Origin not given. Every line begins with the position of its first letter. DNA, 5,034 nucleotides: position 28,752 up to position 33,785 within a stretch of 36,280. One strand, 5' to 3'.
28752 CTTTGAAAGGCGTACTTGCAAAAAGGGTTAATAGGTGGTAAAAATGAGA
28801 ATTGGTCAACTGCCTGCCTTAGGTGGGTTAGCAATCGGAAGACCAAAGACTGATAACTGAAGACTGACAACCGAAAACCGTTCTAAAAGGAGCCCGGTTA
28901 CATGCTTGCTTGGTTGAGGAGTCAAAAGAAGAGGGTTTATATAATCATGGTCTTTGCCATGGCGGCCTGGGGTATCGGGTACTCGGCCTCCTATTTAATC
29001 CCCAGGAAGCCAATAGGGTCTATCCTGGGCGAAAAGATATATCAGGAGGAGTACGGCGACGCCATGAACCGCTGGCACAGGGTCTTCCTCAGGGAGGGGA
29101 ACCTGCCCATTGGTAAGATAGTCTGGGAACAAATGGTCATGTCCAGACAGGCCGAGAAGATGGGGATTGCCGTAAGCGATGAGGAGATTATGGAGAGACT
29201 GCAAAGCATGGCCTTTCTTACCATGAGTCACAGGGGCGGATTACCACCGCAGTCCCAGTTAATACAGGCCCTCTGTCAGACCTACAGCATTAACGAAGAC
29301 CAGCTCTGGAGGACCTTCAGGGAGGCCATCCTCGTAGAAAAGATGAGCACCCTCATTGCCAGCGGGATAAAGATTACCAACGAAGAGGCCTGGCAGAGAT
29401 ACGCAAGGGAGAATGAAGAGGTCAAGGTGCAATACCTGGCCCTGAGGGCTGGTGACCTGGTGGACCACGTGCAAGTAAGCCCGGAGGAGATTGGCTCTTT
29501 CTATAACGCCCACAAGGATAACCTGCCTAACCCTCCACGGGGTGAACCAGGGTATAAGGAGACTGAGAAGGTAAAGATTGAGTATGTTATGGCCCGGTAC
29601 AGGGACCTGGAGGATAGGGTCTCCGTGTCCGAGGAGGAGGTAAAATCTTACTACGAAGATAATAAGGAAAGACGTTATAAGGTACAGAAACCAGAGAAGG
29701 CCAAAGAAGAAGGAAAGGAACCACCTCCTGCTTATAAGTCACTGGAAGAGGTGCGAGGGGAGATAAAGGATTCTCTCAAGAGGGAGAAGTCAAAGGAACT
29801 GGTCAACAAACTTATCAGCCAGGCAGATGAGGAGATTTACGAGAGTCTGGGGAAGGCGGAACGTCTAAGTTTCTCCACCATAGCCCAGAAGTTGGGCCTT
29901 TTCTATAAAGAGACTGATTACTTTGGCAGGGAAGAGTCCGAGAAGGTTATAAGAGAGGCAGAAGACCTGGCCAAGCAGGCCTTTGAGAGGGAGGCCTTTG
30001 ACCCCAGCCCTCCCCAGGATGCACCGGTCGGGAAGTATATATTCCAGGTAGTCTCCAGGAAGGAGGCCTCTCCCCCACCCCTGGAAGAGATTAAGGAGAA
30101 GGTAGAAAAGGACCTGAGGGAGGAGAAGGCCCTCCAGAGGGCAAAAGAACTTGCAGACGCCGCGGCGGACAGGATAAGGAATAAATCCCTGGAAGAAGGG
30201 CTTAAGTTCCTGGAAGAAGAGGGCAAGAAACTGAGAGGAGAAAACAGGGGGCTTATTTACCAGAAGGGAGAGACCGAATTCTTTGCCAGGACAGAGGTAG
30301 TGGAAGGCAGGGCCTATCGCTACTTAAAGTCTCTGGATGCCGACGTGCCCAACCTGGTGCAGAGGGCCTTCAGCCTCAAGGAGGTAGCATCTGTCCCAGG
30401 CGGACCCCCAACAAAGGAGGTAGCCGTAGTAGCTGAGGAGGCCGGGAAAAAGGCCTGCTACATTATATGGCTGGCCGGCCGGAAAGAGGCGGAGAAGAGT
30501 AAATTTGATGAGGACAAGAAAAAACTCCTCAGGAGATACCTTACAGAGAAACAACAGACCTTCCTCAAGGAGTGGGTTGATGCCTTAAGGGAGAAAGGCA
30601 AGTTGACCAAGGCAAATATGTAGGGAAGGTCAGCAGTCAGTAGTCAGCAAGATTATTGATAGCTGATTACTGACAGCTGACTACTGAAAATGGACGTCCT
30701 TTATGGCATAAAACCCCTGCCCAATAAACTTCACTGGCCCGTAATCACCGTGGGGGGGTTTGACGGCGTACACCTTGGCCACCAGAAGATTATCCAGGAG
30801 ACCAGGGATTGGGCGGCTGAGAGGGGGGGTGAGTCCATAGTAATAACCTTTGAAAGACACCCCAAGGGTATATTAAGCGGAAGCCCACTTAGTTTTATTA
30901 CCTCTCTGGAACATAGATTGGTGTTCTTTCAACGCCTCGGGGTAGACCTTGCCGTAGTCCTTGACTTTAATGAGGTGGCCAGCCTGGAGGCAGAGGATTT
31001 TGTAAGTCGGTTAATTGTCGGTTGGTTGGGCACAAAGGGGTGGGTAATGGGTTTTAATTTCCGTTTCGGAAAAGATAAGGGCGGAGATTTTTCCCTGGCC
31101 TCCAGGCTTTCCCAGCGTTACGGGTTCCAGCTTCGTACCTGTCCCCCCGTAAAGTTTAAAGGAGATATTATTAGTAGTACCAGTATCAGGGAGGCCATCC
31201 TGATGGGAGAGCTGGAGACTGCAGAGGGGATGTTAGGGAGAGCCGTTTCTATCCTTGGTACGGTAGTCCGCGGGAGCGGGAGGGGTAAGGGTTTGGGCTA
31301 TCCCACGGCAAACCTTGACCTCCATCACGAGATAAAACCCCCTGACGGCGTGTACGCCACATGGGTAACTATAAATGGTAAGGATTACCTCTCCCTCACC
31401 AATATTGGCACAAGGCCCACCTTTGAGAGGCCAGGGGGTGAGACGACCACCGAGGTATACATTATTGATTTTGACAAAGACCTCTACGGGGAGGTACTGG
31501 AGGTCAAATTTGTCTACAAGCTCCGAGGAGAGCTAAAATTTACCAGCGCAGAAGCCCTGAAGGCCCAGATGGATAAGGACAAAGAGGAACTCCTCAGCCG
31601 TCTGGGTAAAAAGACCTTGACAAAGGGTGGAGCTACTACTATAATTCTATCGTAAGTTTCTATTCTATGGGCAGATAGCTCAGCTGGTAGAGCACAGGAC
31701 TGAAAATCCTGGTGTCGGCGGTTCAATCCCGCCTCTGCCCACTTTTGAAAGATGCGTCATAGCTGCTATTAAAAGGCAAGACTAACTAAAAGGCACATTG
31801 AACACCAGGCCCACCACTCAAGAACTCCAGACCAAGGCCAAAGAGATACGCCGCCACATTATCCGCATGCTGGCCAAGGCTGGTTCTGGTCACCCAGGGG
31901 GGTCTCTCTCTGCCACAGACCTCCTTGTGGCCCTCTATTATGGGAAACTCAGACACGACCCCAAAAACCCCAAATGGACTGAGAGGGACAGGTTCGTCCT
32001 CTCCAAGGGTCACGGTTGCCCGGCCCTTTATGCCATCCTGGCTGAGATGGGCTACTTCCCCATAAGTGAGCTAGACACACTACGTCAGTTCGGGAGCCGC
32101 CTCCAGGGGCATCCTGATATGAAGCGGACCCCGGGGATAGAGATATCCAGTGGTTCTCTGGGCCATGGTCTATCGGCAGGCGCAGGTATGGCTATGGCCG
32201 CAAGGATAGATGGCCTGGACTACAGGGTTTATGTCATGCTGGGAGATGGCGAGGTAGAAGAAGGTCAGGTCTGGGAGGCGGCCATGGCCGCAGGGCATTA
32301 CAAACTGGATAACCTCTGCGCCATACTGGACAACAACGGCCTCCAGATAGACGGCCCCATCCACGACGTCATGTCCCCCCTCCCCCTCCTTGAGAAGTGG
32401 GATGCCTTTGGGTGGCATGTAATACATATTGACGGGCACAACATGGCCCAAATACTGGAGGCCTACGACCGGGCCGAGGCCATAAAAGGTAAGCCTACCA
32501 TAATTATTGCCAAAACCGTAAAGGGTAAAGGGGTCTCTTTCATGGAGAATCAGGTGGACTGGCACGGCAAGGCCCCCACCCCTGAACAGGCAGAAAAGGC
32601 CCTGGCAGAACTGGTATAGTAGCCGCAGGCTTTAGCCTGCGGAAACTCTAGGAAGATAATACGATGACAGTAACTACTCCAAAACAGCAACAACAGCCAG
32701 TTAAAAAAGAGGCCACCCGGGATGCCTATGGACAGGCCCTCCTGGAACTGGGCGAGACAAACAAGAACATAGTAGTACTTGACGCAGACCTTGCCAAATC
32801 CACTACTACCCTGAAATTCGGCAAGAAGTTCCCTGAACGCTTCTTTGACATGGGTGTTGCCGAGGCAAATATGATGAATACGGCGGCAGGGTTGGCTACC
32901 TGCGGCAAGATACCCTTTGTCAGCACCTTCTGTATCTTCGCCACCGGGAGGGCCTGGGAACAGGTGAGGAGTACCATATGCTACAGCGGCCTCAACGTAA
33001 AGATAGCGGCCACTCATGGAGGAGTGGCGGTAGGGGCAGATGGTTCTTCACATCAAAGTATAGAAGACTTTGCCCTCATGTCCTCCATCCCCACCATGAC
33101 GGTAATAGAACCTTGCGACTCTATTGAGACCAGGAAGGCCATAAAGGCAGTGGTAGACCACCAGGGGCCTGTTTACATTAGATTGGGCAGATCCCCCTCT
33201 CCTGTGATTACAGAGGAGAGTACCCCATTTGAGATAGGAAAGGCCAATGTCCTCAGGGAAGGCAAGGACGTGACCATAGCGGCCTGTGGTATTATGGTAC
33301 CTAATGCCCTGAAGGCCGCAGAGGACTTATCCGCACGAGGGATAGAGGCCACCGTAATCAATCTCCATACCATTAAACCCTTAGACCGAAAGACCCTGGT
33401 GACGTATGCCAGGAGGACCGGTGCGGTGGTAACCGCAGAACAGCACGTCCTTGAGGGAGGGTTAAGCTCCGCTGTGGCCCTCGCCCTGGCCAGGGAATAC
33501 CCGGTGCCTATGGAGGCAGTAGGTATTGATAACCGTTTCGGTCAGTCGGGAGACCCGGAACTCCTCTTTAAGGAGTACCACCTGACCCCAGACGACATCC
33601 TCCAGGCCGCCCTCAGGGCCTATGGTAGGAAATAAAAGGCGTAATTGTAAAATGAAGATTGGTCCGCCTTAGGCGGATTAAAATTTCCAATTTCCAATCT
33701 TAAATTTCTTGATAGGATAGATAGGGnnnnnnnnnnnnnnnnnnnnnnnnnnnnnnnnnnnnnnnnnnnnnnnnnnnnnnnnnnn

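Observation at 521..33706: Nearly every intergenic spacer is a long imperfect hairpin whose arms are locus-specific heptanucleotide tandem repeats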

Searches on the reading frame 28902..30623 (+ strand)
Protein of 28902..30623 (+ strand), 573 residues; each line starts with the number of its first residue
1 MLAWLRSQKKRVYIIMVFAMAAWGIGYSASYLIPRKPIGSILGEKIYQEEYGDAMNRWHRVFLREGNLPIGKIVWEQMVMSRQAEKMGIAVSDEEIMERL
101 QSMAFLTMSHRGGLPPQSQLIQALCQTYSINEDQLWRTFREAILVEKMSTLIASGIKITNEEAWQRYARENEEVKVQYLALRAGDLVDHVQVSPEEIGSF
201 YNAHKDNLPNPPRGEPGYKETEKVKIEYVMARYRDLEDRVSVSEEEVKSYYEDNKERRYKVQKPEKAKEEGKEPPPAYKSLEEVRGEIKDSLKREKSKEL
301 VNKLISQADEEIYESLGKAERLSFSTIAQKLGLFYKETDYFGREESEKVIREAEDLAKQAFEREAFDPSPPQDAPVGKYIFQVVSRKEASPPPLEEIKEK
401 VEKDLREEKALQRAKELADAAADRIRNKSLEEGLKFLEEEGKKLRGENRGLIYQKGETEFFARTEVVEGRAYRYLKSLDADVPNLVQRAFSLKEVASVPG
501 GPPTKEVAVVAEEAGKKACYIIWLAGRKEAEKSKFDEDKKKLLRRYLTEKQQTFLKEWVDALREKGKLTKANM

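Call 10: search_protein_families(library=ncbifam, proteins=[window:28902-30623:+])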
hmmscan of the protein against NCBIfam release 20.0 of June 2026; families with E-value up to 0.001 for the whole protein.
window:28902-30623:+ (573 aa): 2 families
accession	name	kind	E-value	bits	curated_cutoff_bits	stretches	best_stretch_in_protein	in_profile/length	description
NF008054.0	PRK10788.1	equivalog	4.8e-14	52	493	2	76-261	97-268/626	peptidylprolyl isomerase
NF000809.0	PRK00059.1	equivalog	2.3e-08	33.8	303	0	76-174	95-189/336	peptidylprolyl isomerase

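Call 54: search_protein_families(library=pfam, proteins=[window:28902-30623:+])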
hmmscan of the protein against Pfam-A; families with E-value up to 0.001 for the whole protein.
window:28902-30623:+ (573 aa): 3 families
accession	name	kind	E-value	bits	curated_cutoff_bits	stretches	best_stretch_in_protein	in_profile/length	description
PF13623.11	SurA_N_2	-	1.4e-08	35.2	28.5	1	14-105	19-124/145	SurA-like N-terminal domain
PF13145.12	Rotamase_2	-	3.5e-06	28.3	27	1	242-399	1-121/121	PPIC-type PPIASE domain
PF13624.11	SurA_N_3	-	7.6e-06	26.3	27.2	1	1-148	1-161/162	SurA-like N-terminal domain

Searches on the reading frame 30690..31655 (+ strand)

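Call 10: search_protein_families(library=ncbifam, proteins=[window:30690-31655:+])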
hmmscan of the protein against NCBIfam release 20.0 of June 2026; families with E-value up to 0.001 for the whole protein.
window:30690-31655:+ (321 aa): 10 families
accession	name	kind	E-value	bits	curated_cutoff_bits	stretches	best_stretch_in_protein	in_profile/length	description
NF004160.0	PRK05627.1-3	equivalog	1.1e-82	277.3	295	1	3-301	3-315/325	bifunctional riboflavin kinase/FAD synthetase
NF004162.0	PRK05627.1-5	equivalog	1.9e-74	250.8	241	1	18-300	16-294/304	bifunctional riboflavin kinase/FAD synthetase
NF004159.0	PRK05627.1-2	equivalog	2.1e-73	247.3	306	1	17-303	17-305/326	bifunctional riboflavin kinase/FAD synthetase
NF004163.0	PRK05627.1-6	equivalog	7.6e-71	238.8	315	1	1-299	1-301/313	bifunctional riboflavin kinase/FAD synthetase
TIGR00083.1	ribF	equivalog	1.2e-67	228.4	184.35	1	19-300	2-284/290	riboflavin biosynthesis protein RibF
NF004161.0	PRK05627.1-4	equivalog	5.1e-63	213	461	1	17-300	20-306/324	bifunctional riboflavin kinase/FAD synthetase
NF004158.0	PRK05627.1-1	equivalog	2e-55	188.3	396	1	18-299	19-298/304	bifunctional riboflavin kinase/FAD synthetase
NF045965.1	RibF_rel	equivalog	5.6e-27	94.9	200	1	15-279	12-256/279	FAD synthase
NF005518.0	PRK07143.1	equivalog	9.7e-25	87.5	232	1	16-279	16-252/281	hypothetical protein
TIGR00125.1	cyt_tran_rel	domain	3.5e-06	27.1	27.7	1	18-57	2-41/65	adenylyltransferase/cytidyltransferase family protein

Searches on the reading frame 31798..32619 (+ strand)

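Call 10: search_protein_families(library=ncbifam, proteins=[window:31798-32619:+])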
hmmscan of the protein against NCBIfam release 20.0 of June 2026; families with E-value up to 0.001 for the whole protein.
window:31798-32619:+ (273 aa): 13 families
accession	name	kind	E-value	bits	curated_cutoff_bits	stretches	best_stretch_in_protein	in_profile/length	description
NF004559.0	PRK05899.2-5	equivalog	3.2e-106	356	488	1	3-272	11-279/627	transketolase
NF004556.0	PRK05899.2-2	equivalog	1.3e-86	291.3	575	1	6-272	13-276/639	transketolase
TIGR00232.1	tktlase_bact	equivalog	5.6e-67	226.5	682.25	1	14-266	4-267/654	transketolase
NF004558.0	PRK05899.2-4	equivalog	7.6e-54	183.2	788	1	16-267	9-265/651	transketolase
TIGR00204.1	dxs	equivalog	1.7e-21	76.4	465.95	2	7-192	15-183/616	1-deoxy-D-xylulose-5-phosphate synthase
TIGR00759.1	aceE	equivalog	8.3e-17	60.4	859.9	2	5-210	69-288/885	pyruvate dehydrogenase (acetyl-transferring), homodimeric type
TIGR03186.1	AKGDH_not_PDH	exception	2.2e-12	46.1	1408.3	2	211-248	358-395/889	alpha-ketoglutarate dehydrogenase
TIGR03182.1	PDH_E1_alph_y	equivalog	1.5e-11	43.8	393.85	1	120-250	111-243/315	pyruvate dehydrogenase (acetyl-transferring) E1 component subunit alpha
NF003933.0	PRK05444.2-2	equivalog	3e-11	42.5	395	1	7-252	22-259/606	1-deoxy-D-xylulose-5-phosphate synthase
TIGR03181.1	PDH_E1_alph_x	equivalog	3.8e-11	42.5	411.35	1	121-236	124-241/341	pyruvate dehydrogenase (acetyl-transferring) E1 component subunit alpha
NF008968.0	PRK12315.1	subfamily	3.3e-09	35.6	510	1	125-261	120-265/582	1-deoxy-D-xylulose-5-phosphate synthase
NF003616.0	PRK05261.1-1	subfamily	2.4e-07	29.4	777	1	108-226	130-252/788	phosphoketolase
NF003618.0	PRK05261.1-3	subfamily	0.00083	17.7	1199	0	109-218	134-244/789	phosphoketolase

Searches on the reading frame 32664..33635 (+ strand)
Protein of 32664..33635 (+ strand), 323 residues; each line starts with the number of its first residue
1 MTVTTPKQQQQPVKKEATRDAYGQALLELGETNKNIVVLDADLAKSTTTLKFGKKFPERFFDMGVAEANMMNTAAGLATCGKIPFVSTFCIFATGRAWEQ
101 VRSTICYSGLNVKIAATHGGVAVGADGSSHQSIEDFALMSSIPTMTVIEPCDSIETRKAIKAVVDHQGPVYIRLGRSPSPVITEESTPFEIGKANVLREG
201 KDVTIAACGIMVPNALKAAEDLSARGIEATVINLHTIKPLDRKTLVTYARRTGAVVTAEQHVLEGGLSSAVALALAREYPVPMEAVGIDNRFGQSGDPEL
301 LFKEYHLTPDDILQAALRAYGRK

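Call 10: search_protein_families(library=ncbifam, proteins=[window:32664-33635:+])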
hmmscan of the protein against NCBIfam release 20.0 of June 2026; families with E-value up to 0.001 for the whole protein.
window:32664-33635:+ (323 aa): 10 families
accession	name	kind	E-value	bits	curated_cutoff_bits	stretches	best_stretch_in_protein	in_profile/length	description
NF004559.0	PRK05899.2-5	equivalog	1.5e-96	324.1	488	1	11-318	313-622/627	transketolase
NF004556.0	PRK05899.2-2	equivalog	7.5e-60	202.9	575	1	13-315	319-633/639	transketolase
TIGR00204.1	dxs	equivalog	2.3e-57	194.9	465.95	1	14-315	308-610/616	1-deoxy-D-xylulose-5-phosphate synthase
NF003933.0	PRK05444.2-2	equivalog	1.6e-45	155.8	395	1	10-317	283-602/606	1-deoxy-D-xylulose-5-phosphate synthase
NF008968.0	PRK12315.1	subfamily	5.4e-38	130.6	510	1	8-315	271-576/582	1-deoxy-D-xylulose-5-phosphate synthase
TIGR00232.1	tktlase_bact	equivalog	2.8e-31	108.6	682.25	1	10-316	343-649/654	transketolase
NF008854.0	PRK11892.1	equivalog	2.5e-27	95.7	454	1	9-275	135-415/464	pyruvate dehydrogenase complex E1 component subunit beta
NF006667.0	PRK09212.1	subfamily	3.7e-25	88.5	321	1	17-275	5-276/327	pyruvate dehydrogenase complex E1 component subunit beta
NF004558.0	PRK05899.2-4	equivalog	1.5e-24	86.3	788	1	8-315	336-645/651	transketolase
NF006412.0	PRK08659.1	equivalog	0.00053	19.3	411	1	198-261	272-335/378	2-oxoacid:acceptor oxidoreductase subunit alpha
